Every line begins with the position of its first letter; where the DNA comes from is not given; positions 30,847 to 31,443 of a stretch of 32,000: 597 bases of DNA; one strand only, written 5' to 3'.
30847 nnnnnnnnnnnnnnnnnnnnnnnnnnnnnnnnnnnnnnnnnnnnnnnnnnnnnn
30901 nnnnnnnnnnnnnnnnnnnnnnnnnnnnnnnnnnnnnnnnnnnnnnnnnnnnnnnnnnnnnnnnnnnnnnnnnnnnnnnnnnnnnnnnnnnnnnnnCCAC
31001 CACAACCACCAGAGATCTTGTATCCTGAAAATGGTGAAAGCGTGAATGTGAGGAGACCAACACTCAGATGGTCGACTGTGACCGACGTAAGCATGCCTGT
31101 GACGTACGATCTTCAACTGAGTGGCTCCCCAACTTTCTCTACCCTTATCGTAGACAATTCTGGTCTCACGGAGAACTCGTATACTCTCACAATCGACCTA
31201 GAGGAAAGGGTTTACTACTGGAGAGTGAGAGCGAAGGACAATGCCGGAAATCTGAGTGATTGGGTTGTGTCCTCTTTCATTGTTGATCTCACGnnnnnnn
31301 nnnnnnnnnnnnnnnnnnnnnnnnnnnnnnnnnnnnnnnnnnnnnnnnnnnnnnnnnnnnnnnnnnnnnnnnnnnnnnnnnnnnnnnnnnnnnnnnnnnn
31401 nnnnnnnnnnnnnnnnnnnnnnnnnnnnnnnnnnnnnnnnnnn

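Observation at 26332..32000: Giant ORF of at least 1889 codons missing from the supplied ORF track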

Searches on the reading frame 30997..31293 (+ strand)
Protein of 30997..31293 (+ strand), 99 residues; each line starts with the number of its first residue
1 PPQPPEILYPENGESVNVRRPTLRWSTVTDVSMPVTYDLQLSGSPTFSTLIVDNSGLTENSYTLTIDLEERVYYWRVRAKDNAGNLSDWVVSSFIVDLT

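Call 67: predict_structure(alignment_id=A4)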
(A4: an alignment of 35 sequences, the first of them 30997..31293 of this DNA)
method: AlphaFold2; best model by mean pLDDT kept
length: 99 residues; sequences in the alignment: 35
mean_pLDDT: 97.8   pTM: 0.87
mean pLDDT of the five models: 97.8, 97.1, 96.6, 96.5, 96.4
residues with pLDDT >= 90: 99; 70-90: 0; 50-70: 0; < 50: 0
segments of 3 or more residues with pLDDT < 50: none
pLDDT, mean of each block of 10 residues (from residue 1): 97 98 98 96 98 98 98 99 98 98
secondary structure, 60 per line:
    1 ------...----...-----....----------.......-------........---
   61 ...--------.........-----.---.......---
elements in order: E7-9 E14-16 E22-25 E36-42 E50-57 E61-63 E72-80 E90-96
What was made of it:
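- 30409..31578 (+): Four tandem FN3-fold repeats of about 97 aa: R1 30409-30702, R2 30703-30996, R3 30997-31293, R4 31294-31578. Signature motif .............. AF2 model of R3 has pLDDT 97.8 (call 67).
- On Fibronectin type III domain (the four repeats): AF2 model with pLDDT 97.8 (call 67).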

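Call 69: fold_search(model_id=the predicted structure, library=pdb)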
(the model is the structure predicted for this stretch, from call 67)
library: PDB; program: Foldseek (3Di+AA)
matches with E <= 10: 1896; with E <= 0.001: 20
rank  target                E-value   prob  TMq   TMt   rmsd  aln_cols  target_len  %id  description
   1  7wqp_R                6.7e-05  1.00  0.62  0.66   4.4        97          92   16  Adeno-associated virus serotype PHP.eB in complex with AAVR (released 2022-06-15)
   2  1x5x_MODEL_1_A        8.3e-05  1.00  0.53  0.49   4.9       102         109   20  Solution structure of the fibronectin type-III domain of human fibronectin type III domain containing protein  (released 2005-11-17)
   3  3w5n                  1.9e-04  1.00  0.63  0.08   5.4       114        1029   19  Crystal Structure of Streptomyces avermitilis alpha-L-rhamnosidase complexed with L-rhamnose (released 2013-03-20)
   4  6ihb_R                1.9e-04  1.00  0.59  0.62   4.9        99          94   16  Adeno-Associated Virus 2 in complex with AAVR (released 2019-03-20)
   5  3n1f_C                2.0e-04  1.00  0.69  0.72   3.2       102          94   17  Crystal Structure of IhhN bound to CDOFn3 (released 2010-06-02)
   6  7jgt                  2.2e-04  1.00  0.64  0.68   4.0        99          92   23  Crystal Structure of FN3tt (released 2021-07-21)
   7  3d1m_D                3.1e-04  1.00  0.72  0.72   2.8       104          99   15  Crystal Structure of Sonic Hedgehog Bound to the third FNIII domain of CDO (released 2008-09-23)
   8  2yn3_D                3.3e-04  1.00  0.55  0.29   6.3       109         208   21  Structural insight into the giant calcium-binding adhesin SiiE: implications for the adhesion of Salmonella enterica t (released 2013-04-03)
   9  2w1n                  3.4e-04  1.00  0.70  0.33   2.9        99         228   19  cohesin and fibronectin type-III double module construct from the Clostridium perfringens glycoside hydrolase GH84C (released 2009-02-03)
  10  6lja_A                3.6e-04  1.00  0.71  0.10   3.7       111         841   19  Crystal Structure of exoHep from Bacteroides intestinalis DSM 17393 complexed with disaccharide product (released 2020-12-23)
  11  5icu                  5.3e-04  1.00  0.55  0.54   4.6       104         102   15  The crystal structure of CopC from Methylosinus trichosporium OB3b (released 2016-04-06)
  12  4q58_C                5.6e-04  1.00  0.55  0.33   4.3        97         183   18  Crystal structure of the plectin 1a actin-binding domain/integrin beta 4 fragment complex (released 2014-07-23)
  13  6ljl_A                6.0e-04  1.00  0.71  0.10   3.7       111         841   19  Crystal Structure of exoHep-Y390A/H555A complexed with a tetrasaccharide substrate (released 2020-12-23)
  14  1x4x_MODEL_1_A        6.6e-04  1.00  0.56  0.53   4.0        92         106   18  Solution structure of the 6th fibronectin type III domain from human fibronectin type III domain containing pr (released 2005-11-15)
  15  3n1f_D                7.4e-04  1.00  0.71  0.69   3.0       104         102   16  Crystal Structure of IhhN bound to CDOFn3 (released 2010-06-02)
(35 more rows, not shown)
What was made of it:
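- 30409..31578 (+): FN3 structures match at TM 0.6-0.72 (call 69).
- On Fibronectin type III domain (the four repeats): FN3 structures (CDO Fn3, GH84C FN3, titin Fn3) match at TM 0.6-0.72 with probability 1.00 (call 69).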
